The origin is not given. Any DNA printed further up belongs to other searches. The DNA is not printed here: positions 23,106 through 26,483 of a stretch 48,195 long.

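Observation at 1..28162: Giant Rhs/YD-repeat protein divergently paired with an atypical ABC / HlyD / PPIase secretion operon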

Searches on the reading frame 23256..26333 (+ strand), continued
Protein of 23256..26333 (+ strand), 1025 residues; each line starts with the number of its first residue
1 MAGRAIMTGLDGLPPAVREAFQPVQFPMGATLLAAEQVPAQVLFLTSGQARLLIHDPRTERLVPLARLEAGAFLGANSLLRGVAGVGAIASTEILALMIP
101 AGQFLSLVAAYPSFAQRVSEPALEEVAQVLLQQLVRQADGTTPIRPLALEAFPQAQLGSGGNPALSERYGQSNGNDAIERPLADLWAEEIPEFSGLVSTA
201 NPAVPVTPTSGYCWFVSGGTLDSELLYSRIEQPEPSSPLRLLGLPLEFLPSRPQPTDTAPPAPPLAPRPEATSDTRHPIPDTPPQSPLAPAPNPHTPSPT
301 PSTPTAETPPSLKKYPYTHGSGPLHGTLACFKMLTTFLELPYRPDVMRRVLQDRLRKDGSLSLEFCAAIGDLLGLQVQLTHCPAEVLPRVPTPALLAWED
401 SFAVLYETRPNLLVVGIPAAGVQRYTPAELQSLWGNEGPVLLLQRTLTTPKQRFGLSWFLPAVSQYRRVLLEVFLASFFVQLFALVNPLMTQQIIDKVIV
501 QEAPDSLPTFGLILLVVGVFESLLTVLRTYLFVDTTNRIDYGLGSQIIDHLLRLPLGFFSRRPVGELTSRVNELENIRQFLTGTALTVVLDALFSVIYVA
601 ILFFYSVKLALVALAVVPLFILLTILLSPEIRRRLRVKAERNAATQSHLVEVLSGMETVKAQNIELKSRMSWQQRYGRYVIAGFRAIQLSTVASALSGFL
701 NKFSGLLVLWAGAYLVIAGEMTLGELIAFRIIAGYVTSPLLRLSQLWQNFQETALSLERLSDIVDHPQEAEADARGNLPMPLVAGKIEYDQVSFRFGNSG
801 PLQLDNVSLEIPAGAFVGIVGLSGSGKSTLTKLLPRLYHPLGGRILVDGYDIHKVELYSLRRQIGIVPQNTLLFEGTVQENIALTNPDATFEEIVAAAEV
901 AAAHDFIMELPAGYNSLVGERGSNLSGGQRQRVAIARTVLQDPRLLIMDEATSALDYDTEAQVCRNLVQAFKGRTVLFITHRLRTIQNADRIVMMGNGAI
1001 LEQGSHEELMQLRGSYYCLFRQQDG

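Call 73: get_annotated_region(hit=H19, flank=15000)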
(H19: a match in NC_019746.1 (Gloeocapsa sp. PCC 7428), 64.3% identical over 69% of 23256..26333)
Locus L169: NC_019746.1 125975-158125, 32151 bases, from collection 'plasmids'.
description: Gloeocapsa sp. PCC 7428 plasmid pGLO7428.01, complete sequence
organism: Gloeocapsa sp. PCC 7428 (NCBI taxid 1173026)
taxonomy: Bacteria; Cyanobacteriota; Cyanophyceae; Chroococcales; Chroococcaceae; Gloeocapsa; Gloeocapsa sp. PCC 7428
host: -; source: -; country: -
typing (MOB-suite, as given by PLSDB): non-mobilizable; replicon rep_cluster_1633
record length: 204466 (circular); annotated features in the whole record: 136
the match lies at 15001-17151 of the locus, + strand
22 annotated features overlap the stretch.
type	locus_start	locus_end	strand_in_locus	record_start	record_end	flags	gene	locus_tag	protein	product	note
CDS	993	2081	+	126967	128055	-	-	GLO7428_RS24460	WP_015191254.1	PstS family phosphate ABC transporter substrate-binding protein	-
CDS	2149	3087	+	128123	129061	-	pstC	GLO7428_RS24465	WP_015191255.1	phosphate ABC transporter permease subunit PstC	-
CDS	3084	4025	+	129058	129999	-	pstA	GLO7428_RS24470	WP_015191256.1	phosphate ABC transporter permease PstA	-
CDS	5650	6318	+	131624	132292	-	-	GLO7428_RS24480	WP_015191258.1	glutathione S-transferase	-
CDS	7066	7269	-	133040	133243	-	-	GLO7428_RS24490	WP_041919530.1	hypothetical protein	-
CDS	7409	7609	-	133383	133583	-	-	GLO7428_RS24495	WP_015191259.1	hypothetical protein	-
CDS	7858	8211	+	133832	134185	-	-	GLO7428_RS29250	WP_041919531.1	hypothetical protein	-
CDS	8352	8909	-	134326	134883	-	-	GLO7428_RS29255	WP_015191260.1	IS630 family transposase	-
CDS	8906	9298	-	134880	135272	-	-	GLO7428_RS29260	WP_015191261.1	IS630 transposase-related protein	-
CDS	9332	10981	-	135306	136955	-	-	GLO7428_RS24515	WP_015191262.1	ABC transporter ATP-binding protein/permease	-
CDS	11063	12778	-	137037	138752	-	-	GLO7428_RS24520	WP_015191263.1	ABC transporter ATP-binding protein/permease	-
CDS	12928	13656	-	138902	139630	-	-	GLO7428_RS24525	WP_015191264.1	hypothetical protein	-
CDS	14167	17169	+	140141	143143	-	-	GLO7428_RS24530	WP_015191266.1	peptidase domain-containing ABC transporter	-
CDS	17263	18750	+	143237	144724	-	-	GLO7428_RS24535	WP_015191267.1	HlyD family efflux transporter periplasmic adaptor subunit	-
CDS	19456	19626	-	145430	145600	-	-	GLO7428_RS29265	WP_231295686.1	hypothetical protein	-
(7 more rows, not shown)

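Call 78: search_protein_families(library=pfam, proteins=[L169:20816-25348:-, L169:25456-29073:-, L169:12928-13656:-], max_evalue=0.001)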
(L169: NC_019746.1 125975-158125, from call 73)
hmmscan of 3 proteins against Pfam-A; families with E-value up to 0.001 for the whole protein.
L169:20816-25348:- (1510 aa): 5 families
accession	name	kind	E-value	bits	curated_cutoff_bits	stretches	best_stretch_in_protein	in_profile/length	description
PF04151.21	PPC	-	4.5e-21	75.9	25.9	2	786-865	1-69/70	Bacterial pre-peptidase C-terminal domain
PF17963.7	Big_9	-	1.8e-20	74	23.6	1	167-259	1-89/89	Bacterial Ig domain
PF17803.7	Cadherin_4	-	5.4e-17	62.5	25.1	1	162-228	6-71/71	Bacterial cadherin-like domain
PF17892.7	Cadherin_5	-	1.2e-16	60.7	26.5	1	166-261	1-98/98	Cadherin-like domain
PF05887.16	Trypan_PARP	-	8.9e-09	35.9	100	1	262-316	57-113/134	Procyclic acidic repetitive protein (PARP)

L169:25456-29073:- (1205 aa): 1 family
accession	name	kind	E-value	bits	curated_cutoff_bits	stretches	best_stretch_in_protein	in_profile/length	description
PF04151.21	PPC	-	2.4e-21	76.8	25.9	2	1080-1164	1-69/70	Bacterial pre-peptidase C-terminal domain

L169:12928-13656:- (242 aa): 0 families

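Call 87: get_annotated_region(hit=H37, flank=15000)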
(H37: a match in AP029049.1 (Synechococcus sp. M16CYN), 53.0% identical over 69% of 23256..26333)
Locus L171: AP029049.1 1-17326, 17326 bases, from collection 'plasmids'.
description: Synechococcus sp. M16CYN plasmid pM16CYN01 DNA, complete sequence
organism: Synechococcus sp. M16CYN (NCBI taxid 3103139)
taxonomy: Bacteria; Cyanobacteriota; Cyanophyceae; Synechococcales; Synechococcaceae; Synechococcus; Synechococcus sp. M16CYN
host: -; source: -; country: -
typing (MOB-suite, as given by PLSDB): non-mobilizable
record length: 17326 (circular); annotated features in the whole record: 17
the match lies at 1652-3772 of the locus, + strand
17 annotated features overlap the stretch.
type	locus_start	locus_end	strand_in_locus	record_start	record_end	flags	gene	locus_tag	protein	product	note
CDS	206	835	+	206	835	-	-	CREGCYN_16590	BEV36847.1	peptidylprolyl isomerase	-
CDS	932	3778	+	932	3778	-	-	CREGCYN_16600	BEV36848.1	peptidase domain-containing ABC transporter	-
CDS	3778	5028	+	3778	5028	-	-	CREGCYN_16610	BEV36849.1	HlyD family type I secretion periplasmic adaptor subunit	-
CDS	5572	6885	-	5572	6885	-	xerC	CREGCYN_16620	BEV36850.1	tyrosine recombinase XerC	-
CDS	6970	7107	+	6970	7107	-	-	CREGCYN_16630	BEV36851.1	high light inducible protein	-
CDS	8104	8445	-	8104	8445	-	-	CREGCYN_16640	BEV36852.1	hypothetical protein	-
CDS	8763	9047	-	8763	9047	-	-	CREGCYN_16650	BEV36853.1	hypothetical protein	-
CDS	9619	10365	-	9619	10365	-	-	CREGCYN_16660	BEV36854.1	hypothetical protein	-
CDS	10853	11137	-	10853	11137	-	-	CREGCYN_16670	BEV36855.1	hypothetical protein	-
CDS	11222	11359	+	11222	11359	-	-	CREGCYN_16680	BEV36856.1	high light inducible protein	-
CDS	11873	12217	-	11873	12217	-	-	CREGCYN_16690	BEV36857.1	hypothetical protein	-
CDS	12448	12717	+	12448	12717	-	-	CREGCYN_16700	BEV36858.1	hypothetical protein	-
CDS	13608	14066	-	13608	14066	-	-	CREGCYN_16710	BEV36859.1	hypothetical protein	-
CDS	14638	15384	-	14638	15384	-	-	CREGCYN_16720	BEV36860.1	hypothetical protein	-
CDS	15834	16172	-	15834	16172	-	-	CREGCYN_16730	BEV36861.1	hypothetical protein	-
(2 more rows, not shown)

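Call 88: get_annotated_region(hit=H28, flank=20000)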
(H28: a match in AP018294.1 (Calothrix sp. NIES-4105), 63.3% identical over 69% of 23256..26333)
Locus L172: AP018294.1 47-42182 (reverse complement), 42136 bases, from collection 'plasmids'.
description: Calothrix sp. NIES-4105 plasmid plasmid4 DNA, complete genome
organism: Calothrix sp. NIES-4105 (NCBI taxid 2005463)
taxonomy: Bacteria; Cyanobacteriota; Cyanophyceae; Nostocales; Calotrichaceae; Calothrix; Calothrix sp. NIES-4105
host: -; source: -; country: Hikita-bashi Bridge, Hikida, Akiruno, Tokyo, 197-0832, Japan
typing (MOB-suite, as given by PLSDB): mobilizable; relaxase MOBP
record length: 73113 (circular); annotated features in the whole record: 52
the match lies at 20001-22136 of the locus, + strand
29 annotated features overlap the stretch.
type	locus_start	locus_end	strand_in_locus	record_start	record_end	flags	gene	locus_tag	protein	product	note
CDS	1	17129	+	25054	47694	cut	-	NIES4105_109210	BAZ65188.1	YD repeat protein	-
CDS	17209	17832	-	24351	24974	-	-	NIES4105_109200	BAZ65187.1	hypothetical protein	-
CDS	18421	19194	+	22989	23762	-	-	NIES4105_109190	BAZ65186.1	hypothetical protein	-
CDS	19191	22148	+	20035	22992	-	-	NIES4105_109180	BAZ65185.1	toxin secretion ABC transporter ATP-binding protein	-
CDS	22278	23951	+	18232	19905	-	-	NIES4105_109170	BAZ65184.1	hypothetical protein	-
CDS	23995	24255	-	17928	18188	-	-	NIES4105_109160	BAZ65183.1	XRE family transcriptional regulator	-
CDS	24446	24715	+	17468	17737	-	-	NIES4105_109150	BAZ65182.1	hypothetical protein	-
CDS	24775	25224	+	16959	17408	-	-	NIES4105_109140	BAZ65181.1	prophage antirepressor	-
CDS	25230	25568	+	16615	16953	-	-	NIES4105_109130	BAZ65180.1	KilA domain-containing protein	-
CDS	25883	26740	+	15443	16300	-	-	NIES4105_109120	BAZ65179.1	cobyrinic acid a,c-diamide synthase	-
CDS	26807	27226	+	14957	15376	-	-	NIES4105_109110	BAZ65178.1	KilA domain protein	-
CDS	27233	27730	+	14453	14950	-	-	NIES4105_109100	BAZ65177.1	hypothetical protein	-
CDS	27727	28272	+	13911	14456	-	-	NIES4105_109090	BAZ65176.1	hypothetical protein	-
CDS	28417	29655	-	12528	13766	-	-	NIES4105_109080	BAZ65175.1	chromosome partitioning protein, ParB family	-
CDS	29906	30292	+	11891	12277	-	-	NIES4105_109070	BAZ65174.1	transcriptional regulator, PadR family protein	-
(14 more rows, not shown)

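Call 89: get_annotated_region(hit=H29, flank=20000)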
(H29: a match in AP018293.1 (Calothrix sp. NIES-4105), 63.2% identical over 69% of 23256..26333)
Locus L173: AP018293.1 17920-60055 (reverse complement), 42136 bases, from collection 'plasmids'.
description: Calothrix sp. NIES-4105 plasmid plasmid3 DNA, complete genome
organism: Calothrix sp. NIES-4105 (NCBI taxid 2005463)
taxonomy: Bacteria; Cyanobacteriota; Cyanophyceae; Nostocales; Calotrichaceae; Calothrix; Calothrix sp. NIES-4105
host: -; source: -; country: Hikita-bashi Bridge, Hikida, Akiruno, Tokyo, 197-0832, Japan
typing (MOB-suite, as given by PLSDB): mobilizable; relaxase MOBP
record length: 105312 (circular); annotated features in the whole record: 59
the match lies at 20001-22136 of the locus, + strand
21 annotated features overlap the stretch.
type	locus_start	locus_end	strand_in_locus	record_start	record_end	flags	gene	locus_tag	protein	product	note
CDS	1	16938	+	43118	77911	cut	-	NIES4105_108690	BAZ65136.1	peptidase S8/S53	-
CDS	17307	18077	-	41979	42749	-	-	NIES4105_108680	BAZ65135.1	filamentous hemagglutinin outer membrane protein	-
CDS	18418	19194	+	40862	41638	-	-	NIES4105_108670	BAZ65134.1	hypothetical protein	-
CDS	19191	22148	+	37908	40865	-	-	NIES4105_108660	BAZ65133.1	toxin secretion ABC transporter ATP-binding protein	-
CDS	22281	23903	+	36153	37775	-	-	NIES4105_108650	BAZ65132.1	hypothetical protein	-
CDS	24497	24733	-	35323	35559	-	-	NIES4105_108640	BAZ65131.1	XRE family transcriptional regulator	-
CDS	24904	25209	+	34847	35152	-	-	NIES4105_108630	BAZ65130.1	hypothetical protein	-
CDS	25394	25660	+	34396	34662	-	-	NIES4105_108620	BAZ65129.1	hypothetical protein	-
CDS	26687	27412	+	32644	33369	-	-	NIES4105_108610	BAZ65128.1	reverse transcriptase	-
CDS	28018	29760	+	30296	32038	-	-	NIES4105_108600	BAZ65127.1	reverse transcriptase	-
CDS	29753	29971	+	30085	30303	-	-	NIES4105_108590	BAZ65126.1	reverse transcriptase homolog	-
CDS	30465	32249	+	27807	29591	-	-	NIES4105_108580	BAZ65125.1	RNA-directed DNA polymerase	-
CDS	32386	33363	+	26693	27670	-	-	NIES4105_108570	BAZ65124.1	reverse transcriptase homolog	-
CDS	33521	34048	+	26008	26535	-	-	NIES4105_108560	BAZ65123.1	hypothetical protein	-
CDS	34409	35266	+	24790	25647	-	-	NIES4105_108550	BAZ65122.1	cobyrinic acid a,c-diamide synthase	-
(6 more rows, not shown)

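Call 101: get_annotated_region(hit=H26, flank=20000)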
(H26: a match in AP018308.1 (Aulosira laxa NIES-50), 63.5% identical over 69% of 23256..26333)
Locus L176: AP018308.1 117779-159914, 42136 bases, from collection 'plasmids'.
description: Aulosira laxa NIES-50 plasmid plasmid1 DNA, complete genome
organism: Aulosira laxa NIES-50 (NCBI taxid 1541988)
taxonomy: Bacteria; Cyanobacteriota; Cyanophyceae; Nostocales; Fortieaceae; Aulosira; Aulosira laxa; Aulosira laxa NIES-50
host: -; source: -; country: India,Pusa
typing (MOB-suite, as given by PLSDB): conjugative; replicon rep_cluster_37; relaxase MOBP; mating-pair formation MPF_T
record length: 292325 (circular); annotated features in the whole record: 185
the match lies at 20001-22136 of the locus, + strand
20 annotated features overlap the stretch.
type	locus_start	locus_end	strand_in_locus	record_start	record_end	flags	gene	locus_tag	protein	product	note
CDS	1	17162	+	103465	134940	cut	-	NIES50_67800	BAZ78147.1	polymorphic membrane protein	-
CDS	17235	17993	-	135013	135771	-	-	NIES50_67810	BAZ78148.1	filamentous hemagglutinin outer membrane protein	-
CDS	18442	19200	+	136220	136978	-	-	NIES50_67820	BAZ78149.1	PpiC-type peptidyl-prolyl cis-trans isomerase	-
CDS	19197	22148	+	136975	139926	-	-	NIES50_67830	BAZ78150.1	toxin secretion ABC transporter ATP-binding protein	-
CDS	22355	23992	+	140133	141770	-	-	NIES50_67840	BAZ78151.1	hypothetical protein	-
CDS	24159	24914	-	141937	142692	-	-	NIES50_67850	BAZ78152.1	hypothetical protein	-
CDS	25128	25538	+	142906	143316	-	-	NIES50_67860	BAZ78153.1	hypothetical protein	-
CDS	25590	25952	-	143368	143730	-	-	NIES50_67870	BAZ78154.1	hypothetical protein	-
CDS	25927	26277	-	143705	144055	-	-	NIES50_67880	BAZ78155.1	hypothetical protein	-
CDS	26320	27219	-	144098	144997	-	-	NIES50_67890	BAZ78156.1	hypothetical protein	-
CDS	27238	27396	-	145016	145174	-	-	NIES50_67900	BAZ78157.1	hypothetical protein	-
CDS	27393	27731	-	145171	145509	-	-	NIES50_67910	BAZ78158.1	hypothetical protein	-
CDS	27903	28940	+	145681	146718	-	-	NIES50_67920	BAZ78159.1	hypothetical protein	-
CDS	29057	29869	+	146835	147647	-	-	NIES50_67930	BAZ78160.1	DNA-damage-inducible protein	-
CDS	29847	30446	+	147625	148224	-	-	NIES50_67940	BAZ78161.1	2OG-Fe(II) oxygenase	-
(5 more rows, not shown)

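Call 102: get_annotated_region(hit=H25, flank=20000)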
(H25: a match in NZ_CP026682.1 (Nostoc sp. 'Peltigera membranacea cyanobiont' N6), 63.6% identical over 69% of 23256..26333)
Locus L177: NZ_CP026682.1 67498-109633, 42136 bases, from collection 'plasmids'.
description: Nostoc sp. 'Peltigera membranacea cyanobiont' N6 plasmid pNPM1, complete sequence
organism: Nostoc sp. 'Peltigera membranacea cyanobiont' N6 (NCBI taxid 1261031)
taxonomy: Bacteria; Cyanobacteriota; Cyanophyceae; Nostocales; Nostocaceae; Nostoc; Nostoc sp. 'Peltigera membranacea cyanobiont' N6
host: -; source: Lichen thallus,Peltigera membranacea thallus; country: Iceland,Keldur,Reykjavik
typing (MOB-suite, as given by PLSDB): conjugative; relaxase MOBF; mating-pair formation MPF_T
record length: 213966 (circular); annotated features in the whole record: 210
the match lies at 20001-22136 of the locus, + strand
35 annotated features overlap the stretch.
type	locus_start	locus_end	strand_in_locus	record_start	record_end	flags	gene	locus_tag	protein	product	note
CDS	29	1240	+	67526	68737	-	-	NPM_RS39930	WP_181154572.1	hypothetical protein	-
CDS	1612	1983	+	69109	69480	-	-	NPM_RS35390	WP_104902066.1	DUF6717 family protein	-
CDS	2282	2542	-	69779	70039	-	-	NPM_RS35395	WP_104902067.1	hypothetical protein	-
CDS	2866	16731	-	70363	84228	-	-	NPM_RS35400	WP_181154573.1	putative Ig domain-containing protein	-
CDS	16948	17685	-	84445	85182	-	-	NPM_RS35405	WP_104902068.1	hypothetical protein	-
CDS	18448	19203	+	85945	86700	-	-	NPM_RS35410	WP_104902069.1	peptidylprolyl isomerase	-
CDS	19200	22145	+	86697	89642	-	-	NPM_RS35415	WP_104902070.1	peptidase domain-containing ABC transporter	-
CDS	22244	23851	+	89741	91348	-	-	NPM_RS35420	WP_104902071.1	HlyD family efflux transporter periplasmic adaptor subunit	-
CDS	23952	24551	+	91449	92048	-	-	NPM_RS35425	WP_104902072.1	Uma2 family endonuclease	-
CDS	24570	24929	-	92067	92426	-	-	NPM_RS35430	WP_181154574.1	hypothetical protein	-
CDS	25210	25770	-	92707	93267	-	-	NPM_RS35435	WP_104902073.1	WGR domain-containing protein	-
CDS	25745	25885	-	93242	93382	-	-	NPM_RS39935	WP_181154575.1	hypothetical protein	-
CDS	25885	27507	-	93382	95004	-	-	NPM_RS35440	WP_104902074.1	AAA family ATPase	-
CDS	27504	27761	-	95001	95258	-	-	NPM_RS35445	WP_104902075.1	hypothetical protein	-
CDS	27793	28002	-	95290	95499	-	-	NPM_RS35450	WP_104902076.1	DUF2997 domain-containing protein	-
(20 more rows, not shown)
